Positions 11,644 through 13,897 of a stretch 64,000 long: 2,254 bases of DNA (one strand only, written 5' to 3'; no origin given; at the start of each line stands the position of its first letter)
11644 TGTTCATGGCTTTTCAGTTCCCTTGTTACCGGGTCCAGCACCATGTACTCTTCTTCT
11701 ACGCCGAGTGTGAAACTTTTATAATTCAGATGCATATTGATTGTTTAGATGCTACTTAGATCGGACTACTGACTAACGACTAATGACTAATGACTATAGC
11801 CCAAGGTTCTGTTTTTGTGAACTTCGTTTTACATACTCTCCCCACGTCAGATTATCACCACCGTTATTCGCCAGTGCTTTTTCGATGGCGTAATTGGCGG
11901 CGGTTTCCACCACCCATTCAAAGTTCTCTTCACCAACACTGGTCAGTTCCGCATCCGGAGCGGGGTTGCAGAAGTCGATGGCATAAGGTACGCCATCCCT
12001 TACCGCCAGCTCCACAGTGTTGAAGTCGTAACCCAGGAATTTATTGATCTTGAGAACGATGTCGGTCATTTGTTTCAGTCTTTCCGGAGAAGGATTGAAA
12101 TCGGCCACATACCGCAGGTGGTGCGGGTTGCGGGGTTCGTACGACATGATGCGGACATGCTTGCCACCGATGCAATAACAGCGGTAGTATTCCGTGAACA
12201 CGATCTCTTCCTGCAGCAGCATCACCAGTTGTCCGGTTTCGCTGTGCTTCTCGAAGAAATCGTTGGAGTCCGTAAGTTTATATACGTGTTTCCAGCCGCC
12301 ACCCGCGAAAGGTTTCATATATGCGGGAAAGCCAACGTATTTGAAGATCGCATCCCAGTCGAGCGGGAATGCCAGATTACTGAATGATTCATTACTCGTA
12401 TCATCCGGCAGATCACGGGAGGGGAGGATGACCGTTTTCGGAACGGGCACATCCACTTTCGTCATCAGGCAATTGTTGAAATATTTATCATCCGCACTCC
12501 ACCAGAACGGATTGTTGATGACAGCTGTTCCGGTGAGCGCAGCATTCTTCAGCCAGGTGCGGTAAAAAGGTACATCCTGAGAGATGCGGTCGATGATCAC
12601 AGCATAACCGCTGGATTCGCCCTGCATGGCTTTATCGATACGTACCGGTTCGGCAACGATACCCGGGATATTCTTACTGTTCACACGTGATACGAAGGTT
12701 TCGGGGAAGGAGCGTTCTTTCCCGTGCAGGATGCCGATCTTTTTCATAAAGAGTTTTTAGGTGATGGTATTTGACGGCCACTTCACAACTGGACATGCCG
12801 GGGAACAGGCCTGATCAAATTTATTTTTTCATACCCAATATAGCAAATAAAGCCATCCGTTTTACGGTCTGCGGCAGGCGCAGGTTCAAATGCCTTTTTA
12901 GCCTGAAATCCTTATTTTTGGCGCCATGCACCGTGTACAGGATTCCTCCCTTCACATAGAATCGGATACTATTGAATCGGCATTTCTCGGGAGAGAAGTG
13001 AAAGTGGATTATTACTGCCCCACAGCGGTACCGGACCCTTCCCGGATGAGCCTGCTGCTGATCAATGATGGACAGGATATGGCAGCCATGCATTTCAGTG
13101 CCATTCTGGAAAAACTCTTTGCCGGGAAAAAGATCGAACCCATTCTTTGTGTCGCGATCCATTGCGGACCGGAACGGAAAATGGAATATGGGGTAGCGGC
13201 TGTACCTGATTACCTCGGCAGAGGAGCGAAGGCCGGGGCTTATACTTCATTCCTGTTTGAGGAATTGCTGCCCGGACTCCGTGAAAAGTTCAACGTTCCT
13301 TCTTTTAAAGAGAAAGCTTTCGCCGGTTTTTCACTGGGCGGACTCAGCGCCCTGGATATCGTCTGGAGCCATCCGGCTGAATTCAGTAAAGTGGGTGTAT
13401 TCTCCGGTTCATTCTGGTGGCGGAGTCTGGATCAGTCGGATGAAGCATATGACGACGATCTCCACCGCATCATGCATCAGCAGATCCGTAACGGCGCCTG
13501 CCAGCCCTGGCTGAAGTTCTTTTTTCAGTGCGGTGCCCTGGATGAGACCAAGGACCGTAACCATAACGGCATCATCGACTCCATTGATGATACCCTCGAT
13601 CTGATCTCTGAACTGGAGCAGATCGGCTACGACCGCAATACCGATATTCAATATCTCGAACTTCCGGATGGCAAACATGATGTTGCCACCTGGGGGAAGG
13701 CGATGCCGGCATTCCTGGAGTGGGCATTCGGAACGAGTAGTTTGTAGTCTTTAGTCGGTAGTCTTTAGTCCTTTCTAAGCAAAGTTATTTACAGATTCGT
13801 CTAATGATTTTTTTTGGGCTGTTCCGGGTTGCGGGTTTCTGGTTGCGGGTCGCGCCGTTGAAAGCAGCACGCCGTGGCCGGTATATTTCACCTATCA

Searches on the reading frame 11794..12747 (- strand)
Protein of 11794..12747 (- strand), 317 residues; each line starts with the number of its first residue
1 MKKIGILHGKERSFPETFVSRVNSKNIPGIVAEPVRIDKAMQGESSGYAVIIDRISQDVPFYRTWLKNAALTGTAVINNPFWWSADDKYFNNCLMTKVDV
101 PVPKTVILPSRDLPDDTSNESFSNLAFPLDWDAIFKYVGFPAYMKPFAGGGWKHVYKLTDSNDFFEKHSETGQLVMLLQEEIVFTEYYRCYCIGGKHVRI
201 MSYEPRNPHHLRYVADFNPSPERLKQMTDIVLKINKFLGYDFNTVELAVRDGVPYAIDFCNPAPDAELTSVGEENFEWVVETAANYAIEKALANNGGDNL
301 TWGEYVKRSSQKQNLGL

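Call 77: search_protein_families(library=pfam, proteins=[window:11794-12747:-], max_evalue=0.05)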
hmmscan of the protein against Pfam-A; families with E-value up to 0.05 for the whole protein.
window:11794-12747:- (317 aa): 1 family
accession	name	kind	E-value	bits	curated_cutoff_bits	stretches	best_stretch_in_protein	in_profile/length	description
PF18299.6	R2K_2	-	0.011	16.1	26.2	0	159-209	39-89/147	ATP-grasp domain, R2K clade family 2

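Call 78: search_protein_families(library=ncbifam, proteins=[window:11794-12747:-], max_evalue=0.01)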
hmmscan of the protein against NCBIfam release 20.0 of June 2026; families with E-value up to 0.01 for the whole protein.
window:11794-12747:- (317 aa): 3 families
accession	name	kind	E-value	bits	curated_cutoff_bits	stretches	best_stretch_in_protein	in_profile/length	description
TIGR00768.1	rimK_fam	subfamily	2.3e-06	27.2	143.4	1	44-203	44-193/276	RimK family alpha-L-glutamate ligase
TIGR02144.1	LysX_arch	equivalog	2.6e-06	26.8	275.6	1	44-245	44-235/281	lysine biosynthesis protein LysX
NF040720.1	MptN_Meth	equivalog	0.00052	19.2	350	1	57-109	70-123/291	tetrahydromethanopterin:alpha-L-glutamate ligase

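Call 87: search_solved_structures(query=window:11794-12747:-, max_evalue=1)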
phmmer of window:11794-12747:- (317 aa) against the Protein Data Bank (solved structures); distinct sequences matched with E-value up to 1: 1.
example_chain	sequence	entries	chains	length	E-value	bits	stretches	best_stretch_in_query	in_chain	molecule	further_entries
3f4n_A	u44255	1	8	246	0.013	17.9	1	226-303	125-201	Pyridoxine 5'-phosphate synthase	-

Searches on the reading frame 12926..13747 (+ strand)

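Call 77: search_protein_families(library=pfam, proteins=[window:12926-13747:+], max_evalue=0.05)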
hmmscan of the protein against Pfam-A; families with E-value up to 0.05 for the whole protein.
window:12926-13747:+ (273 aa): 1 family
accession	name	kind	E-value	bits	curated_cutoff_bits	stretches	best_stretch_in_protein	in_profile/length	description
PF00756.26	Esterase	-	4.4e-21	76.2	22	1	18-264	1-248/251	Putative esterase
